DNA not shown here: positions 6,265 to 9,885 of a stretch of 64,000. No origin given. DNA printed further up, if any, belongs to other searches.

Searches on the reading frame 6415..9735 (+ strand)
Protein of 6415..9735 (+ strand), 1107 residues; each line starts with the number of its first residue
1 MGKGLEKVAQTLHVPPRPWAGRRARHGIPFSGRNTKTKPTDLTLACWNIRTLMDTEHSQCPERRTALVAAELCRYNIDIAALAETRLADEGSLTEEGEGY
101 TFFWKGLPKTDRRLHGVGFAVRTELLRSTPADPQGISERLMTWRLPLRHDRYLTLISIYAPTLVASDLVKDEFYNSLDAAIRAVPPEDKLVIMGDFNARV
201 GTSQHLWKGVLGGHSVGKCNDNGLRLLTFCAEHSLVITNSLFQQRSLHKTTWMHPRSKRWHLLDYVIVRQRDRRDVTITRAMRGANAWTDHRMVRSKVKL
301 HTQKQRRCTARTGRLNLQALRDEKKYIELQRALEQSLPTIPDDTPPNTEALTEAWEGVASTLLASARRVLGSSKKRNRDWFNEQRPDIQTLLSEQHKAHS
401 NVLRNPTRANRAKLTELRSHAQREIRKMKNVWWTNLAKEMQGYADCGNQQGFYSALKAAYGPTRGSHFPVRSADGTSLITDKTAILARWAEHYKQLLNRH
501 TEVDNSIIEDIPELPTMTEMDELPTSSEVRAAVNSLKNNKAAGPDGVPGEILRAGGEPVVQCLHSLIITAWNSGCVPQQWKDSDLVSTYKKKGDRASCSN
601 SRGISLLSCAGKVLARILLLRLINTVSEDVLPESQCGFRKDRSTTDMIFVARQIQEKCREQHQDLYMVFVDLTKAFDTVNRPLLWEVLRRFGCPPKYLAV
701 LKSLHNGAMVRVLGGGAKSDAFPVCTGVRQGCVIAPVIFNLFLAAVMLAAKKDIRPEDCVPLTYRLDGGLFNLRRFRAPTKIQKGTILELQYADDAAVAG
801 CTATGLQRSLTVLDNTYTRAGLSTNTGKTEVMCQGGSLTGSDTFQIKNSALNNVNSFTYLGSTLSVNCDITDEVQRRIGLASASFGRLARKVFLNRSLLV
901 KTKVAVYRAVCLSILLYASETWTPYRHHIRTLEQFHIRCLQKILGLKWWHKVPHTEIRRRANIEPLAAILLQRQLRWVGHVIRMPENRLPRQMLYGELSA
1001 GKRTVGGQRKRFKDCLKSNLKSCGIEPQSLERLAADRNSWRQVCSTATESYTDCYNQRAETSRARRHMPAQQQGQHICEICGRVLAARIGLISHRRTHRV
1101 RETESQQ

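Call 8: search_protein_families(library=pfam, proteins=[window:6415-9735:+], max_evalue=10)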
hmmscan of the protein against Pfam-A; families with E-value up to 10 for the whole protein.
seq(1107 aa): 4 families
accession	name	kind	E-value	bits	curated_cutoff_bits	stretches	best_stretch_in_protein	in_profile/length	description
PF00078.32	RVT_1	-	1.6e-34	119.9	29.6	1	590-863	2-204/205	Reverse transcriptase (RNA-dependent DNA polymerase)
PF03372.29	Exo_endo_phos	-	2.4e-09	37.7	24.5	1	47-272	3-206/225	Endonuclease/Exonuclease/phosphatase family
PF14529.12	Exo_endo_phos_2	-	5.1e-06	26.8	27.4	1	154-294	2-116/117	Endonuclease-reverse transcriptase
PF00096.32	zf-C2H2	-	0.11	13.4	25.2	1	1076-1098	1-23/23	Zinc finger, C2H2 type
